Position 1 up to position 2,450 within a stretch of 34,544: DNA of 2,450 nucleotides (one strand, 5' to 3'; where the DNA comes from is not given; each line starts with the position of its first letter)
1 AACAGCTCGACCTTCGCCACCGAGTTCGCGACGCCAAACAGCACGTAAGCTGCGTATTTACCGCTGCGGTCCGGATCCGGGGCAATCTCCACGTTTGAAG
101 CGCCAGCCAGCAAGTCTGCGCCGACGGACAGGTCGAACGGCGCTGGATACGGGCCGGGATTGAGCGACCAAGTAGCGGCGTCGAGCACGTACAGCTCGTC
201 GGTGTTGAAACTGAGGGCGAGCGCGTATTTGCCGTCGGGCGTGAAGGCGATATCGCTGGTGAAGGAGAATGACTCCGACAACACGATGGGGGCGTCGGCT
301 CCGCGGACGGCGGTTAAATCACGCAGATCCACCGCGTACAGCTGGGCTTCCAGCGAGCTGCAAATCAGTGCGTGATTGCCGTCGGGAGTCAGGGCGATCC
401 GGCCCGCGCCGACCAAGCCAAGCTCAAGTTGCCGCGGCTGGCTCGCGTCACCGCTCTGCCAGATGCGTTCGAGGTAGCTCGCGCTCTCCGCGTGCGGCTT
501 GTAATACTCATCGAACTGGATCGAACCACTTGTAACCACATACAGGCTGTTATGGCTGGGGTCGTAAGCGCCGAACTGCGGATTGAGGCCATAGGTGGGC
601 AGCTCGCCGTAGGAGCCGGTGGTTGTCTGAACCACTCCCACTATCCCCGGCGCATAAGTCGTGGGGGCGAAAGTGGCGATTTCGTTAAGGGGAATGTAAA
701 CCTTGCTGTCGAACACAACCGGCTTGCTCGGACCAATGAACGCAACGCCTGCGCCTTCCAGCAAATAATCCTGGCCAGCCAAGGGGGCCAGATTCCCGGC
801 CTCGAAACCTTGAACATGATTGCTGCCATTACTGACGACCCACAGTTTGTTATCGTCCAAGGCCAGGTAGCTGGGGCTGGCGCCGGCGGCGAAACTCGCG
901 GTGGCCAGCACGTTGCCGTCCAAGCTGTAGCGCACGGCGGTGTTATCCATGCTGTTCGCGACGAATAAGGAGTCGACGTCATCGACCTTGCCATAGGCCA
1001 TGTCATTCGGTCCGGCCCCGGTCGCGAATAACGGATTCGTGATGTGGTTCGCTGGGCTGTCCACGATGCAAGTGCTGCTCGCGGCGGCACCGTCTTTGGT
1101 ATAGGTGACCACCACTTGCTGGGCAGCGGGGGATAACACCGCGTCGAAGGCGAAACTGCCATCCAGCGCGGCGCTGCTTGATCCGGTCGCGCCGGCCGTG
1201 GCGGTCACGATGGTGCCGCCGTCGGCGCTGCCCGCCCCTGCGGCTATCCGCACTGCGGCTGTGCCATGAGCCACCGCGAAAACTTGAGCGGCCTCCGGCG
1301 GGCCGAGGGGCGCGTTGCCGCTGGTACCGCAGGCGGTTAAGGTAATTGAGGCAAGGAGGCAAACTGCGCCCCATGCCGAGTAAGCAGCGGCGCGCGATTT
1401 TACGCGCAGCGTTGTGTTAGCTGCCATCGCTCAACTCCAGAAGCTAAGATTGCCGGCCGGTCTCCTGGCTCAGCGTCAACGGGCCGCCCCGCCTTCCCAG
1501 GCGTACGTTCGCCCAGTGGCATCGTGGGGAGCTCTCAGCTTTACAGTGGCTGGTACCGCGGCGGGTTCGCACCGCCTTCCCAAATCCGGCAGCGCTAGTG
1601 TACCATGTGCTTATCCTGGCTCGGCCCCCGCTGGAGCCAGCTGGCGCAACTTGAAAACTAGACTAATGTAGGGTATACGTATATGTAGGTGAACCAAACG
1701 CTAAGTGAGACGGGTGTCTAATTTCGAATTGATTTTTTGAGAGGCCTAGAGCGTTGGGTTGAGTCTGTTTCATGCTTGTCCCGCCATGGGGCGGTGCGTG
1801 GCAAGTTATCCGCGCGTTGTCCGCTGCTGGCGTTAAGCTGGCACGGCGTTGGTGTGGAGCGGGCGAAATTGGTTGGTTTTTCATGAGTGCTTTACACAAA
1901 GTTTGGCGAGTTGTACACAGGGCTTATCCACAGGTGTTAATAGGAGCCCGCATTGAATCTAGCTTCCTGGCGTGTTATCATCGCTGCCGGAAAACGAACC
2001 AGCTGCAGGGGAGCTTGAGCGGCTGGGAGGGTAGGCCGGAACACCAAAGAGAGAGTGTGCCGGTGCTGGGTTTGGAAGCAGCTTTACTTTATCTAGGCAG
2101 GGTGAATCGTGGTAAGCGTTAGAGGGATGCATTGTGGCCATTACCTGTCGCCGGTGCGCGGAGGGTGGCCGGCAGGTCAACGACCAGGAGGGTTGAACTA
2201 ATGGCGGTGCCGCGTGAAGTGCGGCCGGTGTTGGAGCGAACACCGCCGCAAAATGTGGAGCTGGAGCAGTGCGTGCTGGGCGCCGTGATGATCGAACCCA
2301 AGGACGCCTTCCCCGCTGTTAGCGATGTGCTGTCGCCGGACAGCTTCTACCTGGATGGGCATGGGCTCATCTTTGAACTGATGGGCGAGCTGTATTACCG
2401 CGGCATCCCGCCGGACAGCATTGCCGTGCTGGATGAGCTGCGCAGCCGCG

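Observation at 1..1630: Cobalamin riboswitch controlling a beta-propeller surface lipoprotein (candidate B12-capture protein)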

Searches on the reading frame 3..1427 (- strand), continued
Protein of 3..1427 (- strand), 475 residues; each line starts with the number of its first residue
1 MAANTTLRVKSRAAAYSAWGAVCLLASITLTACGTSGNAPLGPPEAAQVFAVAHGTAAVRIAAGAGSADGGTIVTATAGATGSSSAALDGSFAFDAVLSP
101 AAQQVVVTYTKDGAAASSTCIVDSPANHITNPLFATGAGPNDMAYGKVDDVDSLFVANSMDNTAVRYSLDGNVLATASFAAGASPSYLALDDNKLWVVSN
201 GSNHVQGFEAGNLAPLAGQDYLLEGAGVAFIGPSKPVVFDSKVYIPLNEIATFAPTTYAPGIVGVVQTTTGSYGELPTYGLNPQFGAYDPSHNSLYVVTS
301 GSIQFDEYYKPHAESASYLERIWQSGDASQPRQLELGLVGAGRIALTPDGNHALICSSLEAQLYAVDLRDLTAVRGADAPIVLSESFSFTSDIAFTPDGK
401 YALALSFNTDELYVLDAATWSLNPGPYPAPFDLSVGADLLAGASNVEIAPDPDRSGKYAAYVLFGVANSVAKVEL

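Call 72: search_protein_families(library=pfam, proteins=[P0033, P0035, P0037, P0041, P0049, P0055, P0059, P0068, P0070, P0092], max_evalue=0.001)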
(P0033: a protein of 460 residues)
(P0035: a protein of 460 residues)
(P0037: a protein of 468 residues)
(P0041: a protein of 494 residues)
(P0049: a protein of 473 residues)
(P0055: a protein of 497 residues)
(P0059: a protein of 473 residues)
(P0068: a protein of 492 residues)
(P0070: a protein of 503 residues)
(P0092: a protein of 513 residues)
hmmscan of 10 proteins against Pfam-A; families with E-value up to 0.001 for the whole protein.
P0033 (460 aa): 1 family
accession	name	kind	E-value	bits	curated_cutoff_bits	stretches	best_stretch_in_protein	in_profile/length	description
PF13360.13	PQQ_2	-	0.00051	20.2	27.6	0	181-236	72-126/233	Outer membrane protein assembly factor BamB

P0035 (460 aa): 0 families

P0037 (468 aa): 0 families

P0041 (494 aa): 0 families

P0049 (473 aa): 2 families
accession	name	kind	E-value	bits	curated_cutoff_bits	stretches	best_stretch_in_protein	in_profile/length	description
PF01436.27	NHL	-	9.9e-05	22.6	20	0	223-241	1-20/28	NHL repeat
PF17936.7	Big_6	-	0.00012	22.7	27.6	1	60-120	19-82/83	Bacterial Ig domain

P0055 (497 aa): 0 families

P0059 (473 aa): 0 families

P0068 (492 aa): 0 families

P0070 (503 aa): 2 families
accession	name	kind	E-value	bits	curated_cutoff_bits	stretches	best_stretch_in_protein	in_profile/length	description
PF24306.1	THSD1_N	-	0.00037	20.6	27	0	239-294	5-60/100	THSD1 N-terminal domain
PF10282.15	Lactonase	-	0.00045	20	21.7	0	140-211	152-226/344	Lactonase, 7-bladed beta-propeller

P0092 (513 aa): 0 families

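Call 74: list_cluster_members(proteins=[P0033, P0035, P0037, P0041, P0049, P0055, P0059, P0068, P0070, P0092])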
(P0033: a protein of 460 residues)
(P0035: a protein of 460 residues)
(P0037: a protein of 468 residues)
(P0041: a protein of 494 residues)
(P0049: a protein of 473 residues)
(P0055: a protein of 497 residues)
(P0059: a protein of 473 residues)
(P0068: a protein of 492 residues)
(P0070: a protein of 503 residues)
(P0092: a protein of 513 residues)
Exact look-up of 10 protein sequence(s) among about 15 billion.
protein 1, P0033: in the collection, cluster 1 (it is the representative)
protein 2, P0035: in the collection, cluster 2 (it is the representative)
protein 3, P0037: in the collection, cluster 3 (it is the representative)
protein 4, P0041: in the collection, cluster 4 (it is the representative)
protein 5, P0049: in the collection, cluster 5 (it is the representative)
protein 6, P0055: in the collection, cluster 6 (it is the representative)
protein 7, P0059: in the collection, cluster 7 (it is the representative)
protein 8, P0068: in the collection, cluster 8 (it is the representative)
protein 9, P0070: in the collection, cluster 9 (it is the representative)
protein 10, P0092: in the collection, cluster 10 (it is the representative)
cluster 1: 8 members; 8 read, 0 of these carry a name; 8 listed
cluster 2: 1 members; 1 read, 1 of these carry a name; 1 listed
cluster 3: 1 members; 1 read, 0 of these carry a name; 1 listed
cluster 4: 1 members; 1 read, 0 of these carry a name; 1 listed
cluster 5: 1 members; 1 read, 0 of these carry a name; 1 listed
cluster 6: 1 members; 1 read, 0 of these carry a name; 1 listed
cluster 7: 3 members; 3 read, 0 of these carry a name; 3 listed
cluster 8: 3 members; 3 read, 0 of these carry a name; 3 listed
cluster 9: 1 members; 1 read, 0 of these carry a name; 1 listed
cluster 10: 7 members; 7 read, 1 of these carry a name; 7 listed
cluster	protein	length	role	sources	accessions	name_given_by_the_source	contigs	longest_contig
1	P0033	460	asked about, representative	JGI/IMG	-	-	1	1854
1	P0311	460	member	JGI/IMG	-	-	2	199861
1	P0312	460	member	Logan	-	-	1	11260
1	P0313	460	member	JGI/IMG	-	-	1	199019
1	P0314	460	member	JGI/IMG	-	-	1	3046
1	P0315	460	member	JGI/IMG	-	-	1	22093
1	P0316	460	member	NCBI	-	-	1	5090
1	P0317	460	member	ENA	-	-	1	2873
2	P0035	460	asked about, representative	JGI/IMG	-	hypothetical protein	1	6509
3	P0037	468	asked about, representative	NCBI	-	-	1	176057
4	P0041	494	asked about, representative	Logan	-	-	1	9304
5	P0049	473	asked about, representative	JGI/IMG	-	-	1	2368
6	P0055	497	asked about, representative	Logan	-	-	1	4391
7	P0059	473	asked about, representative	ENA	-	-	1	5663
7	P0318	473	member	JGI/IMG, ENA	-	-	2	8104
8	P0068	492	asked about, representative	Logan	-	-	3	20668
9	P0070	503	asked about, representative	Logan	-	-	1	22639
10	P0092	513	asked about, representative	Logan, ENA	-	-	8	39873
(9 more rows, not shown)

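Call 85: predict_structure(alignment_id=A4)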
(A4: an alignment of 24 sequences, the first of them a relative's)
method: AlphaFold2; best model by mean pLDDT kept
length: 377 residues; sequences in the alignment: 24
mean_pLDDT: 89.2   pTM: 0.85
mean pLDDT of the five models: 89.2, 88.8, 88.2, 88.1, 87.5
residues with pLDDT >= 90: 257; 70-90: 91; 50-70: 21; < 50: 8
segments of 3 or more residues with pLDDT < 50: 21-28
pLDDT, mean of each block of 10 residues (from residue 1): 79 75 47 81 96 96 97 97 95 85 91 91 72 88 89 91 90 68 92 92 95 91 91 90 95 96 96 96 93 96 96 96 92 88 95 82 96 93
secondary structure, 60 per line:
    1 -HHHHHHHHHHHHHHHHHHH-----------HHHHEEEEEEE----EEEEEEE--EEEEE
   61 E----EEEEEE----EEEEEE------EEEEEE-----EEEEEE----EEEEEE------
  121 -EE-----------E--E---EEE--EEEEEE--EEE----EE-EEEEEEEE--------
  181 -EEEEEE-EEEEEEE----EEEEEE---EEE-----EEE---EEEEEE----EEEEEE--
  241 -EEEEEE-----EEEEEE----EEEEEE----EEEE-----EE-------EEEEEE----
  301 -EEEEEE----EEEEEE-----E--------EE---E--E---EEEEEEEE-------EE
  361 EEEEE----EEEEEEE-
elements in order: H2-20 H32-35 E36-42 E47-53 E56-61 E66-71 E76-81 E88-93 E99-104 E109-114 E142-144 E147-152 E155-157 E165-172 E182-187 E189-195 E200-205 E209-211 E217-219 E223-228 E233-238 E242-247 E253-258 E263-268 E273-276 E291-296 E302-307 E312-317 E344-351 E359-365 E370-376

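Call 87: fold_search(model_id=the predicted structure, library=pdb)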
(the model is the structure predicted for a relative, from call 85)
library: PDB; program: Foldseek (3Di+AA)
matches with E <= 10: 1867; with E <= 0.001: 1564
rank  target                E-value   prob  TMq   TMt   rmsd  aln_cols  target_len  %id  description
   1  8x8n_B                1.6e-12  1.00  0.63  0.70  17.0       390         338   11  Cryo-EM structure of the octreotide-bound Somatostatin receptor 5-Gi protein complex (released 2024-06-12)
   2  9l3y_B                4.1e-12  1.00  0.61  0.69  17.0       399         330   11  Cryo-EM structure of the G-protein coupled receptor 1 (GPR1) in complex with chemerin and Gi1 (released 2025-03-12)
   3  8gdz_B                6.9e-12  1.00  0.61  0.69  17.8       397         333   10  CryoEM structure of beta-2-adrenergic receptor in complex with nucleotide-free Gs heterotrimer (#1 of 20) (released 2024-03-06)
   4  8wc9_B                8.0e-12  1.00  0.63  0.70  18.1       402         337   10  Cryo-EM structure of the ZH8651-bound mTAAR1-Gq complex (released 2023-12-27)
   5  8wc4_B                1.0e-11  1.00  0.65  0.73  16.0       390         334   10  Cryo-EM structure of the ZH8651-bound mTAAR1-Gs complex (released 2023-12-27)
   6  8hti_B                1.1e-11  1.00  0.60  0.68   5.1       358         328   11  Human Consensus Olfactory Receptor OR52c in Complex with Octanoic Acid (OCA) and G Protein (released 2023-12-20)
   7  6eg8_B                1.2e-11  1.00  0.63  0.69  17.9       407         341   11  Structure of the GDP-bound Gs heterotrimer (released 2019-06-05)
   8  9j87_C                1.6e-11  1.00  0.62  0.71   4.5       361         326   11  Structure of Receptor (released 2026-02-25)
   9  8unz_B                1.7e-11  1.00  0.61  0.68  18.2       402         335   10  CryoEM structure of beta-2-adrenergic receptor in complex with GTP-bound Gs heterotrimer (Class O) (released 2024-03-06)
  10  8ge4_B                1.9e-11  1.00  0.61  0.69  17.3       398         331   10  CryoEM structure of beta-2-adrenergic receptor in complex with nucleotide-free Gs heterotrimer (#5 of 20) (released 2024-03-06)
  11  9ecj_D                2.0e-11  1.00  0.60  0.75   5.2       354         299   10  Human P2RY8 bound to S-geranylgeranyl-L-glutathione in complex with miniG13 (released 2025-11-05)
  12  8ikg_B                2.0e-11  1.00  0.59  0.68  17.9       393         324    9  Cryo-EM structure of human receptor with G proteins (released 2024-06-05)
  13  8uo4_B                2.6e-11  1.00  0.60  0.67   5.0       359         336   11  CryoEM structure of beta-2-adrenergic receptor in complex with GTP-bound Gs heterotrimer (Class T) (released 2024-03-06)
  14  8unw_B                2.7e-11  1.00  0.59  0.66  15.0       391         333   10  CryoEM structure of beta-2-adrenergic receptor in complex with GTP-bound Gs heterotrimer (Class L) (released 2024-03-06)
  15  7seu_D                2.9e-11  1.00  0.66  0.78   3.9       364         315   15  Crystal structure of E coli contaminant protein YncE co-purified with a plant protein (released 2022-04-20)
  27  3vgz_C                5.6e-11  1.00  0.64  0.73   5.3       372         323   14  Crystal structure of E. coli YncE (released 2011-11-16)
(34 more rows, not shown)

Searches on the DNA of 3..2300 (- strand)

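Call 18: search_rna_families(sources=[L001, L002, L003, L004, L006, L007], threshold=gathering)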
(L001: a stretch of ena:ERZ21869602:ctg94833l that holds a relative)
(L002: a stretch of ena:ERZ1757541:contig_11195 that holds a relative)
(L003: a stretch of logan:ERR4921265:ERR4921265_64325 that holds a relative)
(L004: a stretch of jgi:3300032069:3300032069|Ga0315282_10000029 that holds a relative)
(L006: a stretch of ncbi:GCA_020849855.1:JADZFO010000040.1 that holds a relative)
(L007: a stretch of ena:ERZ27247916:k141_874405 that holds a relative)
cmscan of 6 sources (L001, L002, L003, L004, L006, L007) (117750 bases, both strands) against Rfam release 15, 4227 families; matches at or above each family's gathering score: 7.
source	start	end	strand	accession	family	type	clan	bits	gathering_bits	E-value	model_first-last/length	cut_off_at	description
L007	5161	5330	+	RF00174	Cobalamin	Cis-reg; riboswitch;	CL00101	93.8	31.5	9.3e-22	1-189/189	no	Cobalamin riboswitch aptamer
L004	5155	5324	+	RF00174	Cobalamin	Cis-reg; riboswitch;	CL00101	93.4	31.5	1.2e-21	1-189/189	no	Cobalamin riboswitch aptamer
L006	5007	5171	+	RF00174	Cobalamin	Cis-reg; riboswitch;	CL00101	91.8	31.5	3.5e-21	1-189/189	no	Cobalamin riboswitch aptamer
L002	9822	9990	+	RF00174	Cobalamin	Cis-reg; riboswitch;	CL00101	90.2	31.5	1e-20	1-189/189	no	Cobalamin riboswitch aptamer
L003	4406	4574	+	RF00174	Cobalamin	Cis-reg; riboswitch;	CL00101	90.2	31.5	1e-20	1-189/189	no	Cobalamin riboswitch aptamer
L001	9815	9990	+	RF00174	Cobalamin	Cis-reg; riboswitch;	CL00101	87.1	31.5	7.5e-20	1-189/189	no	Cobalamin riboswitch aptamer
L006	11511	11582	+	RF00005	tRNA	Gene; tRNA;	CL00001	64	29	2.7e-11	1-71/71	no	tRNA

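Call 24: search_rna_families(sources=[L009, L010, L011, L012, L013, L015, L017], threshold=gathering)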
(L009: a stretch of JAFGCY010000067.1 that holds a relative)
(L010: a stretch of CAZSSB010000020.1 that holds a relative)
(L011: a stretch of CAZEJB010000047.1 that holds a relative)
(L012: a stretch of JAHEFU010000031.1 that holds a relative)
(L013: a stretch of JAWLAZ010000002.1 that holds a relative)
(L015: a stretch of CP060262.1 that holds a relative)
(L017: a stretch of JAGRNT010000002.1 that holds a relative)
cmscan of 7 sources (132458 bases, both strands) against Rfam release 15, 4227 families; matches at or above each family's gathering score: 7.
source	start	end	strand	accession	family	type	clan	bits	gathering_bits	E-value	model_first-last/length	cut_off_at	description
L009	5055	5217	+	RF00174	Cobalamin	Cis-reg; riboswitch;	CL00101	93.1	31.5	1.6e-21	1-189/189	no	Cobalamin riboswitch aptamer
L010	5076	5241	+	RF00174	Cobalamin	Cis-reg; riboswitch;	CL00101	91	31.5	6.6e-21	1-189/189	no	Cobalamin riboswitch aptamer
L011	4969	5133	+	RF00174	Cobalamin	Cis-reg; riboswitch;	CL00101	87.2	31.5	8.1e-20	1-189/189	no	Cobalamin riboswitch aptamer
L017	5166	5342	+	RF00174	Cobalamin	Cis-reg; riboswitch;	CL00101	80.4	31.5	7.1e-18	1-189/189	no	Cobalamin riboswitch aptamer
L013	5182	5363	+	RF00174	Cobalamin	Cis-reg; riboswitch;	CL00101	79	31.5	1.8e-17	1-189/189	no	Cobalamin riboswitch aptamer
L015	5181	5297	+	RF00174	Cobalamin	Cis-reg; riboswitch;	CL00101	79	31.5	1.8e-17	45-169/189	no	Cobalamin riboswitch aptamer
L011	11403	11474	+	RF00005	tRNA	Gene; tRNA;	CL00001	63.8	29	3.2e-11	1-71/71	no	tRNA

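Call 37: search_rna_families(sources=[L018, L019, L020, L021, L022, L023], threshold=gathering)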
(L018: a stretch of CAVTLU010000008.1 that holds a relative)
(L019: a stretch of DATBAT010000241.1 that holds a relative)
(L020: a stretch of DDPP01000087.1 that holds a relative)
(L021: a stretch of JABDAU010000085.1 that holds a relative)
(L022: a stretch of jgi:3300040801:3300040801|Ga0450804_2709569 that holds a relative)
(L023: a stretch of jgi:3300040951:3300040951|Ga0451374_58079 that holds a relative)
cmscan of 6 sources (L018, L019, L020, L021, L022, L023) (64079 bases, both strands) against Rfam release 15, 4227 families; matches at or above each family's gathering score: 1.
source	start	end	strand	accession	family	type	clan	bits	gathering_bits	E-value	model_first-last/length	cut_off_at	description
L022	432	600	+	RF00174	Cobalamin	Cis-reg; riboswitch;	CL00101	92.1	31.5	1.6e-21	1-189/189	no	Cobalamin riboswitch aptamer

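Call 48: search_rna_families(source=window, start=1400, end=2300, threshold=evalue, max_evalue=1)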
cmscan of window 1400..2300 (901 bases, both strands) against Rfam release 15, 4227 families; matches with E-value up to 1: 1.
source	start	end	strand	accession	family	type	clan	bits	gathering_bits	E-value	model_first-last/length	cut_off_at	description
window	1438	1605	-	RF00174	Cobalamin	Cis-reg; riboswitch;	CL00101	95.2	31.5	2.8e-24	1-189/189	no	Cobalamin riboswitch aptamer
